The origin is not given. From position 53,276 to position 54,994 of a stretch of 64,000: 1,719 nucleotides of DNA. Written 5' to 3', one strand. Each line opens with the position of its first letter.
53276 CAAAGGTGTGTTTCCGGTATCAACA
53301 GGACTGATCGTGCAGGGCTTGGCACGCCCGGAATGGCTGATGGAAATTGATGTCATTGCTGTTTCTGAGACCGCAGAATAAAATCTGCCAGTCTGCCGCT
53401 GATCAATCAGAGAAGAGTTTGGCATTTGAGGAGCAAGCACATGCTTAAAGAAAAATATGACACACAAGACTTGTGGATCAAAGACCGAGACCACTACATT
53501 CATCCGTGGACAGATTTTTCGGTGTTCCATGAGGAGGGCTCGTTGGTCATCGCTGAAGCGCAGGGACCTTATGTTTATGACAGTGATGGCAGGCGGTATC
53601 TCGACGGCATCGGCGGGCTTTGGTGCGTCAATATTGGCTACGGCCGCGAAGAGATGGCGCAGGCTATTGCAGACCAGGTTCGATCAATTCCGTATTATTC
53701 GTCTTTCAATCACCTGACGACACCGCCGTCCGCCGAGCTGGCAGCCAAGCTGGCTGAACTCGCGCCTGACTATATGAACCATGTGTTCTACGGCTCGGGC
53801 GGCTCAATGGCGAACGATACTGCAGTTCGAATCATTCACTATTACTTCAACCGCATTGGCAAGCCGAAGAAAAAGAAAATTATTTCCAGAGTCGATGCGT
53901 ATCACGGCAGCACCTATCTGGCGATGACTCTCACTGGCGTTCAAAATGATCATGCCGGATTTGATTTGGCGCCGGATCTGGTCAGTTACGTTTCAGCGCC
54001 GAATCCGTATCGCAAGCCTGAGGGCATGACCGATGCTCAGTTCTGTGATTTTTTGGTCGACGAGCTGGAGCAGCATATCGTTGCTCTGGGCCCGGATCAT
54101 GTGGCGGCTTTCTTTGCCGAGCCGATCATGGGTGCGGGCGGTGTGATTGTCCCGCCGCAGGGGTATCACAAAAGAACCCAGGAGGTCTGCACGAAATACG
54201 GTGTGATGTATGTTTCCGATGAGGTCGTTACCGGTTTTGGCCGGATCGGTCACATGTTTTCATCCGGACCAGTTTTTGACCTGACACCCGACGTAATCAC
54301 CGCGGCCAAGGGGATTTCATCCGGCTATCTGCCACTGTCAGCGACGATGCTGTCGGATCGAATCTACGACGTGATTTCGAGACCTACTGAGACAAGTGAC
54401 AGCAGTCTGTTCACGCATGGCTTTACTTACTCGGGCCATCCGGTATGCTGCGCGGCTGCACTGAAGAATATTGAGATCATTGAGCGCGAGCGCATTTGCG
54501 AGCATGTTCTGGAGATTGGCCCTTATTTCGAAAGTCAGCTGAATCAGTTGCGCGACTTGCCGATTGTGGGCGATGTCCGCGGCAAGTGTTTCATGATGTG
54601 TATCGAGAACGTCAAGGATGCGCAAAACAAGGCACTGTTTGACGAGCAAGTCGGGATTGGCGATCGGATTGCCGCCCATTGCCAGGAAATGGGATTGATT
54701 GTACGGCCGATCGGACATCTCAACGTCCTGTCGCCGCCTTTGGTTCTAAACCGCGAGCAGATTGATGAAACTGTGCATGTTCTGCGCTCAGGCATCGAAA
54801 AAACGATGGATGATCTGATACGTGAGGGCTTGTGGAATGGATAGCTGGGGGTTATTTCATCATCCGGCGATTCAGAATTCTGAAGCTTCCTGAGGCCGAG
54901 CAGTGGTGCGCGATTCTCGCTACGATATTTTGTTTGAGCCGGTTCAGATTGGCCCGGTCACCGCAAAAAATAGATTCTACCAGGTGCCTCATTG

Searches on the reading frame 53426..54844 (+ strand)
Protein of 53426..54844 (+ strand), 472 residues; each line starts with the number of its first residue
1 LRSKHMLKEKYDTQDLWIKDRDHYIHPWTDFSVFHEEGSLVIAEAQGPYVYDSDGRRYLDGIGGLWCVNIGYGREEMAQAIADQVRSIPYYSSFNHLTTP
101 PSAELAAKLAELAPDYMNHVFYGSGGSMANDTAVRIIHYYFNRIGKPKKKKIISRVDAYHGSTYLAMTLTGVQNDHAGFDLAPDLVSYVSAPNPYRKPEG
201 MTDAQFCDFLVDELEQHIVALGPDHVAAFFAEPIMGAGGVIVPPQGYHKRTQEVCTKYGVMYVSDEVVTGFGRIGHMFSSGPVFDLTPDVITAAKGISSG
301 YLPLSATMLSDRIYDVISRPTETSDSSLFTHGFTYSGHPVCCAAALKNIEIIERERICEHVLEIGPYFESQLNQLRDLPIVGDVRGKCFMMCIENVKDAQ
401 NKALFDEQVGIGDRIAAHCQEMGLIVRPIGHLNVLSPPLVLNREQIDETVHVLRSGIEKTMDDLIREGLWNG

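Call 22: search_protein_families(library=pfam, proteins=[window:53426-54844:+])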
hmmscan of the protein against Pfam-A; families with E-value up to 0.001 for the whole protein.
window:53426-54844:+ (472 aa): 1 family
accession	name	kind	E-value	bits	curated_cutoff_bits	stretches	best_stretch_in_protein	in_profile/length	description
PF00202.27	Aminotran_3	-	2.9e-86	290.1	30.5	1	39-453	10-399/403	Aminotransferase class-III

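Call 71: search_protein_families(library=ncbifam, proteins=[window:53426-54844:+], max_evalue=0.00001)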
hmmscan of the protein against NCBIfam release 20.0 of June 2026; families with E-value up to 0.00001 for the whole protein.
window:53426-54844:+ (472 aa): 69 families (the best 25 are shown)
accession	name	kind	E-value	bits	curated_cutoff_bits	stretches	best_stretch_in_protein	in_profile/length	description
NF005447.0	PRK07036.1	equivalog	6.9e-223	740.5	618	1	8-471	5-466/468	aminotransferase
NF005682.0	PRK07480.1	subfamily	4.2e-157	523.5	510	1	7-464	4-456/459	aminotransferase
NF004767.0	PRK06105.1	subfamily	2.3e-150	501.1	517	1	15-464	7-454/460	aminotransferase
NF005684.0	PRK07482.1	subfamily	1.5e-143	478.7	687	1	12-467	4-462/464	hypothetical protein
NF005102.0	PRK06541.1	equivalog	2.7e-129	431.7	574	1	11-461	7-457/460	aspartate aminotransferase family protein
NF004625.0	PRK05965.1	subfamily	1.1e-125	420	729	1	16-463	6-451/460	hypothetical protein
NF005683.0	PRK07481.1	subfamily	5.9e-122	407.9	575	1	19-460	9-450/453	hypothetical protein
NF005812.0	PRK07678.1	subfamily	4.5e-108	361.8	488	1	11-459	5-449/451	aminotransferase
NF009068.0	PRK12403.1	equivalog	6.8e-107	358.1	817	1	8-464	6-457/460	aspartate aminotransferase family protein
NF005685.0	PRK07483.1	equivalog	2.6e-98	329.7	485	1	40-462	14-440/444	aspartate aminotransferase family protein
NF052567.1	OmAmTferAptACaul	equivalog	1.3e-96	324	500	1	22-458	3-429/431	omega-aminotransferase AptA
NF005375.0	PRK06917.1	equivalog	1.9e-94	316.9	535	1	41-462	17-441/448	aspartate aminotransferase family protein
TIGR00508.1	bioA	equivalog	5e-92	308.7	405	1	26-455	3-416/419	adenosylmethionine--8-amino-7-oxononanoate transaminase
NF004718.0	PRK06062.1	subfamily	5.7e-86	288.8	472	1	11-458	14-447/454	hypothetical protein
NF004426.0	PRK05769.1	equivalog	6.1e-80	269.2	552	1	33-459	31-439/441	acetyl ornithine aminotransferase family protein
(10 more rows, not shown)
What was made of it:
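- Tried and rejected: The aminotransferase at 53426-54844 as a second argD: it is an omega-aminotransferase, PRK07036 (call 71).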
